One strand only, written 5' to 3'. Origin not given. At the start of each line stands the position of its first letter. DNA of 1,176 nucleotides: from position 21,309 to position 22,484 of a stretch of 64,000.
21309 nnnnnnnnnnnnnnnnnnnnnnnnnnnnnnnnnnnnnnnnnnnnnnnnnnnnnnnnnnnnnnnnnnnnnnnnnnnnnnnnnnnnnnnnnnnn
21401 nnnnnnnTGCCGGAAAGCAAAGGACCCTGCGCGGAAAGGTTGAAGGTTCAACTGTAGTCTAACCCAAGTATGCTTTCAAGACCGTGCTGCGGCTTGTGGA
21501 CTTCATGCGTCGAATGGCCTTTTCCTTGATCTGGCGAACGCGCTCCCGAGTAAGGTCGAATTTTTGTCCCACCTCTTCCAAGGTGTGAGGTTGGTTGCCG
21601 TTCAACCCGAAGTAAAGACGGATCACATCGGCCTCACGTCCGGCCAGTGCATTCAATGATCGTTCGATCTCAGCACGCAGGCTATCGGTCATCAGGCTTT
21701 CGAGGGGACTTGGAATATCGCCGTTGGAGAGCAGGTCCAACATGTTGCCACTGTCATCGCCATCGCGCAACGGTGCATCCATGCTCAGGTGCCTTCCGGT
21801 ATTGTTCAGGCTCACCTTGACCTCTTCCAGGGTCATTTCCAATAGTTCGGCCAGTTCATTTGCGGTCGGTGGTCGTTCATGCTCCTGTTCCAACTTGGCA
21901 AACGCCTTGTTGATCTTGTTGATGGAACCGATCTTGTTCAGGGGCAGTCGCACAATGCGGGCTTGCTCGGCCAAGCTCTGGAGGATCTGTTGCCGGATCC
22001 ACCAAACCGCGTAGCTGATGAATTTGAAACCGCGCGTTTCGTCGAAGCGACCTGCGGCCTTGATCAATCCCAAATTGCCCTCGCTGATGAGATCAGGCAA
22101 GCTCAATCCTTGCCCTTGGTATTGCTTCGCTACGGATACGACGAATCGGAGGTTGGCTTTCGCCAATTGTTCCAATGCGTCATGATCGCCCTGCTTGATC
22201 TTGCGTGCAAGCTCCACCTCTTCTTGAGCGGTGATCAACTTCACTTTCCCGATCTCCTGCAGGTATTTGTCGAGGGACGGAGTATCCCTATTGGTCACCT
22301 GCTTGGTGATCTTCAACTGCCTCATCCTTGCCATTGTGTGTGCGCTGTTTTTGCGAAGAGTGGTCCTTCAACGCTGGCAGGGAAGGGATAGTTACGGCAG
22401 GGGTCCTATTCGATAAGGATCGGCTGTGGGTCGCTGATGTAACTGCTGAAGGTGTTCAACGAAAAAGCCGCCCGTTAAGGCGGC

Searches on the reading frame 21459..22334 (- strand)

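Call 31: search_protein_families(library=pfam, proteins=[window:21459-22334:-], max_evalue=0.0001)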
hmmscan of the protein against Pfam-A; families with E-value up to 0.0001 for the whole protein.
window:21459-22334:- (291 aa): 4 families
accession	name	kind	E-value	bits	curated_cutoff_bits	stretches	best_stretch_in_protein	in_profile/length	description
PF04542.20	Sigma70_r2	-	7.2e-19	67.8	24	1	57-126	1-70/71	Sigma-70 region 2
PF04545.22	Sigma70_r4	-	2e-16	59.7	24.1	1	227-278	2-49/50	Sigma-70, region 4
PF04539.22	Sigma70_r3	-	1.2e-15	57.8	25.3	1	138-212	3-76/78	Sigma-70 region 3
PF00140.25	Sigma70_r1_2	-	3.3e-14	53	22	1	20-51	2-33/34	Sigma-70 factor, region 1.2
